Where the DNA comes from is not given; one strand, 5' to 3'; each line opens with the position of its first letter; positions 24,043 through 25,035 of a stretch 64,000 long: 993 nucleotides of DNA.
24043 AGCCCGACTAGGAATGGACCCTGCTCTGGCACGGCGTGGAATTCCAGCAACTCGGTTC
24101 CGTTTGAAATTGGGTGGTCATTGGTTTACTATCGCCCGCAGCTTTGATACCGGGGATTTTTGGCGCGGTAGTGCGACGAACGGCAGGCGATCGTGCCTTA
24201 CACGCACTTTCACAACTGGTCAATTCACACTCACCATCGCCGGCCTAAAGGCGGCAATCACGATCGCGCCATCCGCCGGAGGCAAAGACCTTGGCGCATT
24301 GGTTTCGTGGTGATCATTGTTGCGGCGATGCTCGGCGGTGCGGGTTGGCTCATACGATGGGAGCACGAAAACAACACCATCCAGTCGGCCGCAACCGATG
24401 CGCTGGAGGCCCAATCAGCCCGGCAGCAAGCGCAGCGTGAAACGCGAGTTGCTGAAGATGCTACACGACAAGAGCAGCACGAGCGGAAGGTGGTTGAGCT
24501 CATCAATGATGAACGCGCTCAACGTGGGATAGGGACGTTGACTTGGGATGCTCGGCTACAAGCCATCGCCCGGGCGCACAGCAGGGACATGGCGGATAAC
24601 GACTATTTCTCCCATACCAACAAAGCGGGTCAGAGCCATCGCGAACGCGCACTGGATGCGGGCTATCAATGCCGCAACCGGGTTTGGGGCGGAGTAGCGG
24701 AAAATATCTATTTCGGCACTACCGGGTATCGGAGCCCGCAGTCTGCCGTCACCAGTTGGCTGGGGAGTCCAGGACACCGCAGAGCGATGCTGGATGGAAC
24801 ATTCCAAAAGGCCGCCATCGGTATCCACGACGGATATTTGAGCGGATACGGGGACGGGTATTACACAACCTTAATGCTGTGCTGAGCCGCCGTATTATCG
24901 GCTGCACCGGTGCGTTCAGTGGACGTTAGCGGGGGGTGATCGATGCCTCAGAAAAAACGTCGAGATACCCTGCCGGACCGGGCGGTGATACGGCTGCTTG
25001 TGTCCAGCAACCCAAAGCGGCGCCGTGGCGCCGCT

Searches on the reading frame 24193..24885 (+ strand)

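Call 91: search_protein_families(library=pfam, proteins=[window:24193-24885:+], max_evalue=0.0001)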
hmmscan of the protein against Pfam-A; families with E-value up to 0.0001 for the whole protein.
window:24193-24885:+ (230 aa): 1 family
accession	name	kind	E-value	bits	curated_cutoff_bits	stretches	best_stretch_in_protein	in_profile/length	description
PF00188.32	CAP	-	7.5e-20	72.4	21.1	1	101-224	1-112/117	Cysteine-rich secretory protein family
